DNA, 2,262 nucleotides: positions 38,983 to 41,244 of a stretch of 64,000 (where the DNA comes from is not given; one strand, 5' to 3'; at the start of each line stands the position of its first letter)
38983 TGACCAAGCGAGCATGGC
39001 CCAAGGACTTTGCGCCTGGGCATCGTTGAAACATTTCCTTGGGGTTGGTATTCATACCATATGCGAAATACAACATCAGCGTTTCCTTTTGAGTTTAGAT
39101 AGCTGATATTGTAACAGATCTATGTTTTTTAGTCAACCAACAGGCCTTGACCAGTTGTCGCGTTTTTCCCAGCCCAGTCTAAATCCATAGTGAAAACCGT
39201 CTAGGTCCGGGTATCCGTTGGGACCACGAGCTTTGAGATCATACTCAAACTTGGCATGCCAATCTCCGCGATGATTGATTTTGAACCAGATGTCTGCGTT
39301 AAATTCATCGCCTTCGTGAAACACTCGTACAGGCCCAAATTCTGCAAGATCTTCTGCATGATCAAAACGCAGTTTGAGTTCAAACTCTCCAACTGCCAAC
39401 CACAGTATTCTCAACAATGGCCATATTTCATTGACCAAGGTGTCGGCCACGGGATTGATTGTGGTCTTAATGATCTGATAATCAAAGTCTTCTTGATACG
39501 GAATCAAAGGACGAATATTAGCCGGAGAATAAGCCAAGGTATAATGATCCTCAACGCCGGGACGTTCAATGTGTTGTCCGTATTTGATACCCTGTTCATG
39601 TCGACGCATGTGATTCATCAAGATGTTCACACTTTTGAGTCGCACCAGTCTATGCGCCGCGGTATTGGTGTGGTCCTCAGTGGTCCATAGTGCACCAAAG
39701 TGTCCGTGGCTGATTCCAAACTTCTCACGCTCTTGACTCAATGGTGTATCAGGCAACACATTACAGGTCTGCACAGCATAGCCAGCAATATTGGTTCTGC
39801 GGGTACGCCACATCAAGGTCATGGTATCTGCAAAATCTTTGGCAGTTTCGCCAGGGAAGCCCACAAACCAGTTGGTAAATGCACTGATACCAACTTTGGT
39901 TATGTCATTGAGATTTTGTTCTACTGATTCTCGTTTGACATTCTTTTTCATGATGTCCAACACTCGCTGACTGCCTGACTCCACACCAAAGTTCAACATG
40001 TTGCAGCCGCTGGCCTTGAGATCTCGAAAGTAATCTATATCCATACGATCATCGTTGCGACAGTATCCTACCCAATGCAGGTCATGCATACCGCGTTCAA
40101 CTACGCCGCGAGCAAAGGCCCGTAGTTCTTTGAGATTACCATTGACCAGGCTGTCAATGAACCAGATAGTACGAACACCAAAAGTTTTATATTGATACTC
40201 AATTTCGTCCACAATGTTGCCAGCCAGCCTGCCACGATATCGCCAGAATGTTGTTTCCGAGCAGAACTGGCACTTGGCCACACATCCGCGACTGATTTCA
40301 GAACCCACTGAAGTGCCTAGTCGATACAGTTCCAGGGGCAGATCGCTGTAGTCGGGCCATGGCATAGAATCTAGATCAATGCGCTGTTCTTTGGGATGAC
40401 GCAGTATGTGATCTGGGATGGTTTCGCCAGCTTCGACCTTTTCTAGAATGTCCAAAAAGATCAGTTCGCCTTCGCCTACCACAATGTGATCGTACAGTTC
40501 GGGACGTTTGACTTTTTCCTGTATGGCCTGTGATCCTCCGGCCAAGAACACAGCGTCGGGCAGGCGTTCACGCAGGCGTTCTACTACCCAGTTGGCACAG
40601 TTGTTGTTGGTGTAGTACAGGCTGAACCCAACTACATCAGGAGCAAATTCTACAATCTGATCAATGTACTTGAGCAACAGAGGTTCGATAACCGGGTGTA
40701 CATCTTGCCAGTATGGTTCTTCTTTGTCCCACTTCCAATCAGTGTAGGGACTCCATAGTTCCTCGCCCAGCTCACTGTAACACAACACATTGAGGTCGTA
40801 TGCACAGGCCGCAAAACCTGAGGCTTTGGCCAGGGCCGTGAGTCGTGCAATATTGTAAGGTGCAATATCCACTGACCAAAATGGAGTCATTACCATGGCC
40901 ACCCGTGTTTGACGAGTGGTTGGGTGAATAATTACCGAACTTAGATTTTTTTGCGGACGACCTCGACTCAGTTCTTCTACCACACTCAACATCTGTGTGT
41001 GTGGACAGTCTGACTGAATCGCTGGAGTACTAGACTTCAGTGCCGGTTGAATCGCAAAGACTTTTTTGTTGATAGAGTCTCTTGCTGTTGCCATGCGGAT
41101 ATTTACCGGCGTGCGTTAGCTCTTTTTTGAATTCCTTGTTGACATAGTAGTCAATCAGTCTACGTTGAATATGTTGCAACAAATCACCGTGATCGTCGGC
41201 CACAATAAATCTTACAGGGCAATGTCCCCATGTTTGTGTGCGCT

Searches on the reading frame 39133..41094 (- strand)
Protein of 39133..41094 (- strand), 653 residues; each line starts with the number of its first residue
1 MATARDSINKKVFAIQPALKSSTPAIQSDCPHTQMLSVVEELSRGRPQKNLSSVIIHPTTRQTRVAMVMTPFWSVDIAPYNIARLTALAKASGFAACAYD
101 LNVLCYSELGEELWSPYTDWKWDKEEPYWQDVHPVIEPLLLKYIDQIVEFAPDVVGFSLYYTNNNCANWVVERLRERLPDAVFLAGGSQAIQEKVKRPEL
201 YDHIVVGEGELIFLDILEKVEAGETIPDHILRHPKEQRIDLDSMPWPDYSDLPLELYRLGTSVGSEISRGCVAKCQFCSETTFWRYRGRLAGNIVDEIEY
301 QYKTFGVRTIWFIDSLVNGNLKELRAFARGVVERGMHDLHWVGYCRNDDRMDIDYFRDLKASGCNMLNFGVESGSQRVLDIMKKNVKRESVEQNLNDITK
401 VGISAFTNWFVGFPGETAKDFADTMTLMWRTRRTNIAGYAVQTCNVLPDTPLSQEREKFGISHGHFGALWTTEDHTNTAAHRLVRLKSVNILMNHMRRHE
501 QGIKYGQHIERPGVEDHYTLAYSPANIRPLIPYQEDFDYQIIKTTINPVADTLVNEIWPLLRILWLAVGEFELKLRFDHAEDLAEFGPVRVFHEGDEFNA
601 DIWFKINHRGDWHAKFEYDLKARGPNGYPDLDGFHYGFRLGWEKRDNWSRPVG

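Call 9: search_protein_families(library=phrogs, proteins=[window:39133-41094:-], max_evalue=0.00001)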
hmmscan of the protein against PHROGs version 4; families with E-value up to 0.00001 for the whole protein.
window:39133-41094:- (653 aa): 1 family
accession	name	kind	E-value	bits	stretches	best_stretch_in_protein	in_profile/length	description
phrog_21079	-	unknown function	3.6e-06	26.6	0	241-427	246-438/648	-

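Call 10: search_dna_similar(query=window:39133-41094:-, collection=phages, mode=protein, max_rows=12)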
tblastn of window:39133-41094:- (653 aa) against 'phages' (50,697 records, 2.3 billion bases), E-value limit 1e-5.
Records with a match: 4; places in all: 4; records where one place covers at least 80% of the query: 0.
Best place of each record, by identity: <60% 4.
By first word of the organism name: Bacteriophage 2; Streptomyces 2.
By host as written in the record: - 2; Streptomyces flavovirens 2.
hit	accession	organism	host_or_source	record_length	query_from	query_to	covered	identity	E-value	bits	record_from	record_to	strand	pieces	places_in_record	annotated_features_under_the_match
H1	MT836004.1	Bacteriophage sp.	human fecal samples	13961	228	432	31%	28.3%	8e-7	59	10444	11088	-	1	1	record has no annotation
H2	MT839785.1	Bacteriophage sp.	human fecal samples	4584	239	432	30%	28.9%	1e-8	64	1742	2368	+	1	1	record has no annotation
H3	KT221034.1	Streptomyces phage SF3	Streptomyces flavovirens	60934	204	425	34%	24.4%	9e-9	65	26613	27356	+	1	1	hypothetical protein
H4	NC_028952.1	Streptomyces phage SF3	Streptomyces flavovirens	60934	204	425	34%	24.4%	9e-9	65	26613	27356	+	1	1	B12-binding domain-containing radical SAM protein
